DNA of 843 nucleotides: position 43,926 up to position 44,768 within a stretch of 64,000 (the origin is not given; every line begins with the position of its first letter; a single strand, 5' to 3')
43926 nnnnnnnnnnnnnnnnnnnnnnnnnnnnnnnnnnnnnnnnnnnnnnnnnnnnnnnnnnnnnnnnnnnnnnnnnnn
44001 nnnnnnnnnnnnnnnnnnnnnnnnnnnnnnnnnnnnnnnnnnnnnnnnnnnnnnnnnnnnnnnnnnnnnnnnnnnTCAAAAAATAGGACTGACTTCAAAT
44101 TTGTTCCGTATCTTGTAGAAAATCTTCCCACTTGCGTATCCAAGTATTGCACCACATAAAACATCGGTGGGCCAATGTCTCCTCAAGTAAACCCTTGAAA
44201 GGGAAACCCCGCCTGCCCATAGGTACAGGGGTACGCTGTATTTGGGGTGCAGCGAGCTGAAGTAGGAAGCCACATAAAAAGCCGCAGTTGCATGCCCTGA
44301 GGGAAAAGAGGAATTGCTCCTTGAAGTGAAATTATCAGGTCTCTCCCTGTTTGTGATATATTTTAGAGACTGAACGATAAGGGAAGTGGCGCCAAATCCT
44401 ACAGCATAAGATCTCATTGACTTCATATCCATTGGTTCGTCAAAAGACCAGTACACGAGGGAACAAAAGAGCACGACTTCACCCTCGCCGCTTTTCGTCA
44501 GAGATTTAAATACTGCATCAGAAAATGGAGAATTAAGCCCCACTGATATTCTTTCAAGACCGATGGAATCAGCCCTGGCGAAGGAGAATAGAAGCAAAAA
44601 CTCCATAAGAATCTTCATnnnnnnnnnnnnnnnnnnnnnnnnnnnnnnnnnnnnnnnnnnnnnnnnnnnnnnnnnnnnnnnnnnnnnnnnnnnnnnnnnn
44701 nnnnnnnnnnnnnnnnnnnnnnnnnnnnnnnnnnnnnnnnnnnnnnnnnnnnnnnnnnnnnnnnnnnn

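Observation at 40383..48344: Paired giant STAND signalling proteins with opposite second-messenger outputs; the GGDEF paralog has a dead NTPase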

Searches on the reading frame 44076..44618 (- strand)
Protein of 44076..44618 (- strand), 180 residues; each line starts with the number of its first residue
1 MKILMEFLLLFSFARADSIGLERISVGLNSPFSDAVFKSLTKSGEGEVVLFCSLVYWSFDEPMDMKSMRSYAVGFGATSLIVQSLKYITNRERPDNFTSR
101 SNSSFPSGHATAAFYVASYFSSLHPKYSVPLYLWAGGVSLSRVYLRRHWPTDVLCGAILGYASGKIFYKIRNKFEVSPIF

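Call 43: search_protein_families(library=pfam, proteins=[window:44076-44618:-], max_evalue=0.01)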
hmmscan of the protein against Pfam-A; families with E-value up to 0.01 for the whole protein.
window:44076-44618:- (180 aa): 2 families
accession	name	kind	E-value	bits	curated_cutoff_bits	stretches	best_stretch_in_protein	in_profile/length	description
PF01569.27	PAP2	-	4e-23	82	27.2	1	70-173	4-127/130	PAP2 superfamily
PF14378.12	PAP2_3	-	1.3e-05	25.6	27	1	87-163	110-187/190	PAP2 superfamily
